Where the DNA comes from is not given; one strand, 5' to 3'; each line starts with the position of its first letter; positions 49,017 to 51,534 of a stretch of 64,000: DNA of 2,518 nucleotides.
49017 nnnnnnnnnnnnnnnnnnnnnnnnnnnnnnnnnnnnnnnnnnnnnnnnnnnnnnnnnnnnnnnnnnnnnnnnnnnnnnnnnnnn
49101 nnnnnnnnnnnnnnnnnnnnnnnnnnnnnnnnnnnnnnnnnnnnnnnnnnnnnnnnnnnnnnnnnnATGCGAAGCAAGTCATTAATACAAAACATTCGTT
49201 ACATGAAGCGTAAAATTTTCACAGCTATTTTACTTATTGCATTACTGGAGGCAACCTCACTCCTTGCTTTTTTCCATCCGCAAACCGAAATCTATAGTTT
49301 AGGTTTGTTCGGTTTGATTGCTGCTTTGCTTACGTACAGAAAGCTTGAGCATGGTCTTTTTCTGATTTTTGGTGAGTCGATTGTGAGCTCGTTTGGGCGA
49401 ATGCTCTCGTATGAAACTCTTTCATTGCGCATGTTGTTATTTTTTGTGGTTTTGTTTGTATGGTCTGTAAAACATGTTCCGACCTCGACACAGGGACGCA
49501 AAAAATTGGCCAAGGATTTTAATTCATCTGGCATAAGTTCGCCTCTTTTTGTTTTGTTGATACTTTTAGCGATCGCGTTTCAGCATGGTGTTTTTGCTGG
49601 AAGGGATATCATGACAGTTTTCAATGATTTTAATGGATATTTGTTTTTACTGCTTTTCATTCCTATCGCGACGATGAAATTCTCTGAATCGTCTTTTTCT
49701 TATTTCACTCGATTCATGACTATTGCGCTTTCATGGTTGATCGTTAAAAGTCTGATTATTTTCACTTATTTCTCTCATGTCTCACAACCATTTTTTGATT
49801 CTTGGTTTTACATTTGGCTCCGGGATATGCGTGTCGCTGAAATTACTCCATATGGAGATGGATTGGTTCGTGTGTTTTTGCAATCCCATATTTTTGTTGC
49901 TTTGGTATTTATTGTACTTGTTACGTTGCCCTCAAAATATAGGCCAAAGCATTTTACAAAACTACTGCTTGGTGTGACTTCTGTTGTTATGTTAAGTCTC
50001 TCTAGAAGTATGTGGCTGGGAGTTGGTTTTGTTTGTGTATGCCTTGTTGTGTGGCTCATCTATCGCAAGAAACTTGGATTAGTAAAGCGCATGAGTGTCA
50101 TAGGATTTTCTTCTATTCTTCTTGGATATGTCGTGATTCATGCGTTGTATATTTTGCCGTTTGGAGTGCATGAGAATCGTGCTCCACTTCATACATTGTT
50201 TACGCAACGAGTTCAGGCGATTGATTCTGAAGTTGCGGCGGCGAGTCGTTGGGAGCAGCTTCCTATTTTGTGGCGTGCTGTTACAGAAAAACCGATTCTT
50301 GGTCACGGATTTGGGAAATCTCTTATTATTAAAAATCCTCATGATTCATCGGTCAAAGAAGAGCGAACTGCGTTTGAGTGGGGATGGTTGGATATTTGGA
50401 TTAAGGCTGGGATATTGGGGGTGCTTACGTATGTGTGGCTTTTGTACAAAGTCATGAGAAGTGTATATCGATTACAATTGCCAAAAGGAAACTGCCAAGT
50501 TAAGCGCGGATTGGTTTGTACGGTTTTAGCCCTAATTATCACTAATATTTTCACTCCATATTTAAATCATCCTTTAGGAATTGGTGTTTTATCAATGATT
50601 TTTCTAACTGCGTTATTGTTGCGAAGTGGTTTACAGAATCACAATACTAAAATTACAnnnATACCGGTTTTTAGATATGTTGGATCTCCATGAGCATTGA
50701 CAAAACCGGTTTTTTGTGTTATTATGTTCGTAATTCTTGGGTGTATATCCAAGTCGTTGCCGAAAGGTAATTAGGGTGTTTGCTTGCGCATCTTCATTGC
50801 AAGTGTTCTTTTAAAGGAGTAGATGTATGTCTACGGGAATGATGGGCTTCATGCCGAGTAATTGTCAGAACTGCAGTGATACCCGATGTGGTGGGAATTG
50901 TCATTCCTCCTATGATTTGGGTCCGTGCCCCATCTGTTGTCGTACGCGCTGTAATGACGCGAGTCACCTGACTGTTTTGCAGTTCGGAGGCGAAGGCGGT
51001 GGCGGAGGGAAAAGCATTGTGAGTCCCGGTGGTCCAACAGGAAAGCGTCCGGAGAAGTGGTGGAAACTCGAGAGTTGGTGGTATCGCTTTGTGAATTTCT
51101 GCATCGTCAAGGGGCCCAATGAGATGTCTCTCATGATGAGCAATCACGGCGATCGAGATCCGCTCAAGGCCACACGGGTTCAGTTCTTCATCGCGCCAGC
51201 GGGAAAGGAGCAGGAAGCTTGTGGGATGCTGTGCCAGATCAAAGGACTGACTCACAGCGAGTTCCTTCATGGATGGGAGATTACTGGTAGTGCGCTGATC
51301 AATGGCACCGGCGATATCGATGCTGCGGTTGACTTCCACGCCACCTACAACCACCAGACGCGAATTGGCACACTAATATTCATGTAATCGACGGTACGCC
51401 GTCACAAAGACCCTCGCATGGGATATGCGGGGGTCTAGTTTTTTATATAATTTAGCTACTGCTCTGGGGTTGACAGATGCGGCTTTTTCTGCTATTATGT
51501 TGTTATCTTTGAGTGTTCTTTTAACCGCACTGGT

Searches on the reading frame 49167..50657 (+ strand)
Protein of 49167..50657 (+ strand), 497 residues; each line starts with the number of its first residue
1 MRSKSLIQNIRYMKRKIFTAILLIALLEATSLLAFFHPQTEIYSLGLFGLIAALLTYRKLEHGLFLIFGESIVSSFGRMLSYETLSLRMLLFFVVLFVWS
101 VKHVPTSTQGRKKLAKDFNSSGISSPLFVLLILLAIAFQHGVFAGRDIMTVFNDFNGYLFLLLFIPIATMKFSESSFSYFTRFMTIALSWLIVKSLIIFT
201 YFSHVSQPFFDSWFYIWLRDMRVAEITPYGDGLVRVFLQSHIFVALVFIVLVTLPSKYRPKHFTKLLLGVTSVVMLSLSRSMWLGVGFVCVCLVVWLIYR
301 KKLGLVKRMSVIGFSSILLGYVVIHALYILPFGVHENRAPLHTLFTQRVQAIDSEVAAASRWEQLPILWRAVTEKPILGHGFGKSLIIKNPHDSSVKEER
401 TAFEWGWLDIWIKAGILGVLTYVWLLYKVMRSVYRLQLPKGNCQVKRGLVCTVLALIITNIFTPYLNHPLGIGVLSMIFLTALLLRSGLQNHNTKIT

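Call 72: list_cluster_members(proteins=[window:49167-50657:+, window:47468-49210:+, window:50827-51384:+, window:51567-51995:+])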
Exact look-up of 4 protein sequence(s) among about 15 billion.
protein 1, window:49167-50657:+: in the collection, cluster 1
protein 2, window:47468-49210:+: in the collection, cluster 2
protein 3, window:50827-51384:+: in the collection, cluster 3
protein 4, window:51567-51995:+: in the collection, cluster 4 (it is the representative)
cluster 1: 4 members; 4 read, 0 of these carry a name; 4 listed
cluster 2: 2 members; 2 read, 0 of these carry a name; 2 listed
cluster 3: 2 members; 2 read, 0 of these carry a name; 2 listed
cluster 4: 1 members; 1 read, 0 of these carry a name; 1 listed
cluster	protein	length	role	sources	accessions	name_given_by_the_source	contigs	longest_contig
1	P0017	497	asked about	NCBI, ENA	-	-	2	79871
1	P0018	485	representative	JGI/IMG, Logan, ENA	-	-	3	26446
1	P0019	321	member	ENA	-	-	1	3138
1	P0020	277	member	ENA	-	-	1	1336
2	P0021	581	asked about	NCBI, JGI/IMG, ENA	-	-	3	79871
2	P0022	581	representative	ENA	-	-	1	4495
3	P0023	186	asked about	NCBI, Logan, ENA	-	-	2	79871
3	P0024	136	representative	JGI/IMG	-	-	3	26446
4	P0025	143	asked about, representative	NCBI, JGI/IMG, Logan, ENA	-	-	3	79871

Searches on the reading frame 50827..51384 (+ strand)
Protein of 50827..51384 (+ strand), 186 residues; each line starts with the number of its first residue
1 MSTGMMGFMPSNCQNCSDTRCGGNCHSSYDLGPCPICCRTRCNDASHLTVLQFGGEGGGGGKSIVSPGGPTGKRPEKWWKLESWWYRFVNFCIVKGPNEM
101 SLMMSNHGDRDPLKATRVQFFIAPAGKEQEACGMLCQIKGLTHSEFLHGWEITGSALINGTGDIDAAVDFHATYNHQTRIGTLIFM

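Call 10: search_protein_families(library=pfam, proteins=[window:50827-51384:+], max_evalue=1)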
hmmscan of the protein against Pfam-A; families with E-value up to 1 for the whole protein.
seq(186 aa): 0 families

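Call 11: search_protein_families(library=phrogs, proteins=[window:50827-51384:+], max_evalue=1)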
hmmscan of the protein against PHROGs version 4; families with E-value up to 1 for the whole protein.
seq(186 aa): 0 families

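Call 32: search_protein_families(library=padloc, proteins=[window:50827-51384:+], max_evalue=1)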
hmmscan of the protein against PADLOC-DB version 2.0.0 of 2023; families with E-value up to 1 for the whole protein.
seq(186 aa): 0 families

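Call 33: search_protein_families(library=ncbifam, proteins=[window:50827-51384:+], max_evalue=1)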
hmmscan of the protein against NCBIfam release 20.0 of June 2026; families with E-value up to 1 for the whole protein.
seq(186 aa): 0 families

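Call 91: find_related_loci(query=window:50827-51384:+, collection=viral_contigs, flank=3000)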
Query window:50827-51384:+ (186 aa) in viral_contigs; peptide patterns used: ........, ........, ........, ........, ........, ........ (x = any residue, [..] = any of these).
3 stretches matched a pattern, but none encodes a relative of the query by tblastn (E <= 1e-3).
